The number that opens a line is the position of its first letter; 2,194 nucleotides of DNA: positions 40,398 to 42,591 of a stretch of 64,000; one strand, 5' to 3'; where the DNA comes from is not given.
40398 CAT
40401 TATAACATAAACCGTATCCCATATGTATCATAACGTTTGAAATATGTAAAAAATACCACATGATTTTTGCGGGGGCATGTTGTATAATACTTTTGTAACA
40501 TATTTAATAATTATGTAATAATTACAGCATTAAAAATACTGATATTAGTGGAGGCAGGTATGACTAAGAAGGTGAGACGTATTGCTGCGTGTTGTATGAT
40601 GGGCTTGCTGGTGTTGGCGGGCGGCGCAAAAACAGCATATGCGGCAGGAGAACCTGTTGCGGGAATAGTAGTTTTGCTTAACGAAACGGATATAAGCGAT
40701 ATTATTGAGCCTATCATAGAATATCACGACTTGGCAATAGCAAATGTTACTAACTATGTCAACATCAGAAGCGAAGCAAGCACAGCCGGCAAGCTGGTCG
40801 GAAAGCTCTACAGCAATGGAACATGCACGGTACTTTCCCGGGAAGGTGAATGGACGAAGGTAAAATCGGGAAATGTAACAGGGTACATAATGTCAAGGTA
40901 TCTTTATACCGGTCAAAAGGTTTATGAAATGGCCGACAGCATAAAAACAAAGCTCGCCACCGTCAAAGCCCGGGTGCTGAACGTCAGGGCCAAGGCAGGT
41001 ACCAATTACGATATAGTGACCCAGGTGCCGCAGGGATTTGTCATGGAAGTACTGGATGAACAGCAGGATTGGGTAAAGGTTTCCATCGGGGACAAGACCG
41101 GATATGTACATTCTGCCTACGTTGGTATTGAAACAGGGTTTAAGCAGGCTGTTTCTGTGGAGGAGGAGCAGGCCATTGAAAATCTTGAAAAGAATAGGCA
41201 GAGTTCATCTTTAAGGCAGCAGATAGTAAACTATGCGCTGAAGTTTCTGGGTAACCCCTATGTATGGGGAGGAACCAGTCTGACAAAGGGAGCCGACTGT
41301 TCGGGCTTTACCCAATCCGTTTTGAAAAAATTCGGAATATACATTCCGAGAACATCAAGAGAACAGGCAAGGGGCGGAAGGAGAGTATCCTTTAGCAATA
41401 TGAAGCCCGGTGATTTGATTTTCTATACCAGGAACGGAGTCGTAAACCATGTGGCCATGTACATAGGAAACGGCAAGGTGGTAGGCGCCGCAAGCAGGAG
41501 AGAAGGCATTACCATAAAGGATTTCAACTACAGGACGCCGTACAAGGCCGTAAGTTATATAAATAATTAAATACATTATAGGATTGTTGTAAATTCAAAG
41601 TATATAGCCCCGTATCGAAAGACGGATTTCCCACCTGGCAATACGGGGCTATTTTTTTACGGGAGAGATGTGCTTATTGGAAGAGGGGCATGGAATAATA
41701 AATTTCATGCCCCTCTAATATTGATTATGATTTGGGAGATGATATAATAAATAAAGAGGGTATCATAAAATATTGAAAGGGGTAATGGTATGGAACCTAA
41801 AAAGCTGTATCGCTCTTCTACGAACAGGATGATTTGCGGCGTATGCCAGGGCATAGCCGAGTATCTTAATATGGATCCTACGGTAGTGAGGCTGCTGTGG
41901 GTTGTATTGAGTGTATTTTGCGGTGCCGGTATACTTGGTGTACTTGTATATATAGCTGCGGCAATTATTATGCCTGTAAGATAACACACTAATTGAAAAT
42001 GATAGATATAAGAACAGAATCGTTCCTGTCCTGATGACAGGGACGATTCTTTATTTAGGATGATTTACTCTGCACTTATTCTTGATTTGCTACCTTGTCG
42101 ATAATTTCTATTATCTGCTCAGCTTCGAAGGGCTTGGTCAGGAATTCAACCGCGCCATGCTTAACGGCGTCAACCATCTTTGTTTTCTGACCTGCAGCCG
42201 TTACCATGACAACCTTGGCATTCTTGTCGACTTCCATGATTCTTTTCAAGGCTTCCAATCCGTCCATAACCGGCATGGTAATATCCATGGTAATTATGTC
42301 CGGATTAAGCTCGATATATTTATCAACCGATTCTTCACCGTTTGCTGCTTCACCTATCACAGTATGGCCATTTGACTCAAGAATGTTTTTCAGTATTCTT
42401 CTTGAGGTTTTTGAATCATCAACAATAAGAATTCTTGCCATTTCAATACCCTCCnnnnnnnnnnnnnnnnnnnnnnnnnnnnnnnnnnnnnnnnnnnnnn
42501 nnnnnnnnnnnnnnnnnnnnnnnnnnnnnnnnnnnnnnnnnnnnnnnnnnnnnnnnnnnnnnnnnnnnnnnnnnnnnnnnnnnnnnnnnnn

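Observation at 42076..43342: Isolated bicistron: CheX-type phosphatase fused to three MshEN-like (c-di-GMP-receptor-type) 24-residue motifs, translationally coupled to a stand-alone CheY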

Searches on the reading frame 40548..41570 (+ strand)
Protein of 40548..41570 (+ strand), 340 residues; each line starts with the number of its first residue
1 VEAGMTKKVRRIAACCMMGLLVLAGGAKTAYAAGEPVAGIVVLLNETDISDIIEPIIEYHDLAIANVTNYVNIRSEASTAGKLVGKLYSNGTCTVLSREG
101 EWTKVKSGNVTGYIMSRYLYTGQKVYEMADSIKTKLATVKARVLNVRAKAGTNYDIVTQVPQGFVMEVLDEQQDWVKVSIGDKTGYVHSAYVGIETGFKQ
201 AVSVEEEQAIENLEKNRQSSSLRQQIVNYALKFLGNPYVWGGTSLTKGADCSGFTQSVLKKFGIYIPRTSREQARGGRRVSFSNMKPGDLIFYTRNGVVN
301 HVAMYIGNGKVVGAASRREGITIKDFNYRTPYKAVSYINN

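Call 62: search_protein_families(library=pfam, proteins=[window:40548-41570:+], max_evalue=0.0001)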
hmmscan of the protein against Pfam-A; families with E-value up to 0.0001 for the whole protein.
window:40548-41570:+ (340 aa): 3 families
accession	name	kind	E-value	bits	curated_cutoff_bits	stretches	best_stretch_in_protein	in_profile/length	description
PF08239.17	SH3_3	-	5.4e-27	94.2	27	2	143-192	2-53/54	Bacterial SH3 domain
PF00877.26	NLPC_P60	-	1.2e-25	90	23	1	235-330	1-95/105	NlpC/P60 family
PF06347.19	SH3_4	-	2.3e-12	46.9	24.1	1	143-190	4-52/56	Bacterial SH3 domain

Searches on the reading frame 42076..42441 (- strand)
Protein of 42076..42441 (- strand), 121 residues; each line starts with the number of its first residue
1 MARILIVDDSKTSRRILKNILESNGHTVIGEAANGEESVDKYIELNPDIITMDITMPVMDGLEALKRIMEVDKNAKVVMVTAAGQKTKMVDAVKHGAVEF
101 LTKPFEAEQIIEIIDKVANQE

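Call 3: search_protein_families(library=pfam, proteins=[window:42076-42441:-], max_evalue=10)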
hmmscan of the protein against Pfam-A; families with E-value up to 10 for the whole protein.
window:42076-42441:- (121 aa): 5 families
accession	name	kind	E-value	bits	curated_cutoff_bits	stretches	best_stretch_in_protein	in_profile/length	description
PF00072.30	Response_reg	-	3.7e-31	108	30.2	1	4-114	1-110/111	Response regulator receiver domain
PF02310.24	B12-binding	-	0.0057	16.9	32.1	1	15-80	18-84/121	B12 binding domain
PF17356.7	PBSX_XtrA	-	0.013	15.7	29.7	1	74-100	21-46/64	Phage-like element PBSX protein XtrA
PF24475.1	RBD_DEAH11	-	0.04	14.5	28.4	1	41-113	24-98/115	DEAH11-like, RNA-binding domain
PF06490.17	FleQ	-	0.13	13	22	1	3-113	1-102/108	Flagellar regulatory protein FleQ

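Call 4: search_protein_families(library=ncbifam, proteins=[window:42076-42441:-], max_evalue=10)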
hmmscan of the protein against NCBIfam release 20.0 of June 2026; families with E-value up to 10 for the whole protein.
window:42076-42441:- (121 aa): 109 families (the best 25 are shown)
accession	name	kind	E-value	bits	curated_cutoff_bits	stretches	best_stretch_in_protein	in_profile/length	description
NF041367.1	CheY_Halo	equivalog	6.2e-36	123.2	200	1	4-117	1-113/114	chemotaxis protein CheY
NF001965.0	PRK00742.1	subfamily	5.6e-30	104.7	293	1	2-108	4-112/357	chemotaxis-specific protein-glutamate methyltransferase CheB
NF009206.0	PRK12555.1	subfamily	8.3e-26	90.7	342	1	3-107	2-108/340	chemotaxis-specific protein-glutamate methyltransferase CheB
NF008469.0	PRK11361.1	equivalog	1.9e-24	86.2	714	1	2-116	5-118/461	acetoacetate metabolism transcriptional regulator AtoC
NF007935.0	PRK10651.1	equivalog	3.1e-24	85.3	250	1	2-119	7-125/216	two-component system response regulator NarL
NF006900.1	PRK09390.1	equivalog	3.4e-20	72.4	255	1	3-119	6-121/203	response regulator FixJ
TIGR02875.1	spore_0_A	equivalog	4.5e-20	72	200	1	3-120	4-124/262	sporulation transcription factor Spo0A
NF007135.0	PRK09581.1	equivalog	6.5e-20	71.4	474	1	1-111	2-113/457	PleD family two-component system response regulator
NF051870.1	NAssimRespRegNtrX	equivalog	7.3e-20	71.3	600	1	1-117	1-118/452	nitrogen assimilation response regulator NtrX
NF045505.1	RR_RssB_Pseudo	equivalog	2.8e-19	69.4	700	1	2-112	6-115/394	two-component system response regulator RssB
NF007901.0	PRK10610.1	equivalog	3.1e-19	69.4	189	1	3-118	7-124/129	chemotaxis response regulator CheY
TIGR01818.1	ntrC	equivalog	5.3e-19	68.4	558.6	1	4-119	1-115/463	nitrogen regulation protein NR(I)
NF007018.1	PRK09483.1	equivalog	6.6e-19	68.4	280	1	1-118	1-119/217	UvrY/SirA/GacA family response regulator transcription factor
NF008677.0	PRK11697.1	equivalog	1.1e-17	64.2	246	1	1-119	1-117/238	two-component system response regulator BtsR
NF047793.1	ResRegPgtA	equivalog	1.2e-17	63.8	650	1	3-118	7-121/414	two-component system response regulator PgtA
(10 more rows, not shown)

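Call 66: search_solved_structures(query=window:42076-42441:-, max_evalue=1e-10, show_alignments=2)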
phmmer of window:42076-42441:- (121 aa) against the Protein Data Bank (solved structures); distinct sequences matched with E-value up to 1e-10: 148 (the best 60 are shown).
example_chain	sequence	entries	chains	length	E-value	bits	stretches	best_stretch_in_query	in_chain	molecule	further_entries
6er7_A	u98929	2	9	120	1.7e-39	137.6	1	1-118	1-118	120aa long hypothetical chemotaxis protein (CheY)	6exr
1tmy_A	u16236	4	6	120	2.5e-36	127.4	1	3-118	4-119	CHEY PROTEIN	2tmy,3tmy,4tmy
4iga_A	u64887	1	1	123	2.8e-36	127.3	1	3-118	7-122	Chemotaxis protein CheY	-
1u0s_Y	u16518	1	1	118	3.6e-36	126.9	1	3-117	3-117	Chemotaxis protein cheY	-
4qyw_A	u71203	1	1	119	3.4e-35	123.8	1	3-118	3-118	Chemotaxis protein CheY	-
9rhz_C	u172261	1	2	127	6.7e-35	122.8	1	3-116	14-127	Chemotaxis protein CheY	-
6c40_B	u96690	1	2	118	1.5e-34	121.7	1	3-117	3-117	Chemotaxis protein CheY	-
8q52_A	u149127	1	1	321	9.8e-32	112.7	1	3-109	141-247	Leucine-specific-binding protein,Chemotaxis protein CheY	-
9xzo_A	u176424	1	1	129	2.2e-29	105.1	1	1-118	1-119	De novo protein M1X0B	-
6ekg_Y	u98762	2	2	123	3.6e-27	98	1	3-116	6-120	Chemotaxis protein CheY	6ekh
7od9_B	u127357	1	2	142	5.3e-27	97.5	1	3-117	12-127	Response regulator receiver protein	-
3hzh_A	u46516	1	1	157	1.5e-23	86.4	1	3-114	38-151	Chemotaxis response regulator (CheY-3)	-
3cwo_X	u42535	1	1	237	1.4e-22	83.3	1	28-108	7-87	beta/alpha-barrel protein based on 1THF and 1TMY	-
3t8y_A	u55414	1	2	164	4.9e-22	81.5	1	2-106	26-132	Chemotaxis response regulator protein-glutamate methylesterase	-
2lle_A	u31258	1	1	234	7.2e-22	81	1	28-106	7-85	Chemotaxis protein CheY, Imidazole glycerol phosphate synthase subunit HisF chimera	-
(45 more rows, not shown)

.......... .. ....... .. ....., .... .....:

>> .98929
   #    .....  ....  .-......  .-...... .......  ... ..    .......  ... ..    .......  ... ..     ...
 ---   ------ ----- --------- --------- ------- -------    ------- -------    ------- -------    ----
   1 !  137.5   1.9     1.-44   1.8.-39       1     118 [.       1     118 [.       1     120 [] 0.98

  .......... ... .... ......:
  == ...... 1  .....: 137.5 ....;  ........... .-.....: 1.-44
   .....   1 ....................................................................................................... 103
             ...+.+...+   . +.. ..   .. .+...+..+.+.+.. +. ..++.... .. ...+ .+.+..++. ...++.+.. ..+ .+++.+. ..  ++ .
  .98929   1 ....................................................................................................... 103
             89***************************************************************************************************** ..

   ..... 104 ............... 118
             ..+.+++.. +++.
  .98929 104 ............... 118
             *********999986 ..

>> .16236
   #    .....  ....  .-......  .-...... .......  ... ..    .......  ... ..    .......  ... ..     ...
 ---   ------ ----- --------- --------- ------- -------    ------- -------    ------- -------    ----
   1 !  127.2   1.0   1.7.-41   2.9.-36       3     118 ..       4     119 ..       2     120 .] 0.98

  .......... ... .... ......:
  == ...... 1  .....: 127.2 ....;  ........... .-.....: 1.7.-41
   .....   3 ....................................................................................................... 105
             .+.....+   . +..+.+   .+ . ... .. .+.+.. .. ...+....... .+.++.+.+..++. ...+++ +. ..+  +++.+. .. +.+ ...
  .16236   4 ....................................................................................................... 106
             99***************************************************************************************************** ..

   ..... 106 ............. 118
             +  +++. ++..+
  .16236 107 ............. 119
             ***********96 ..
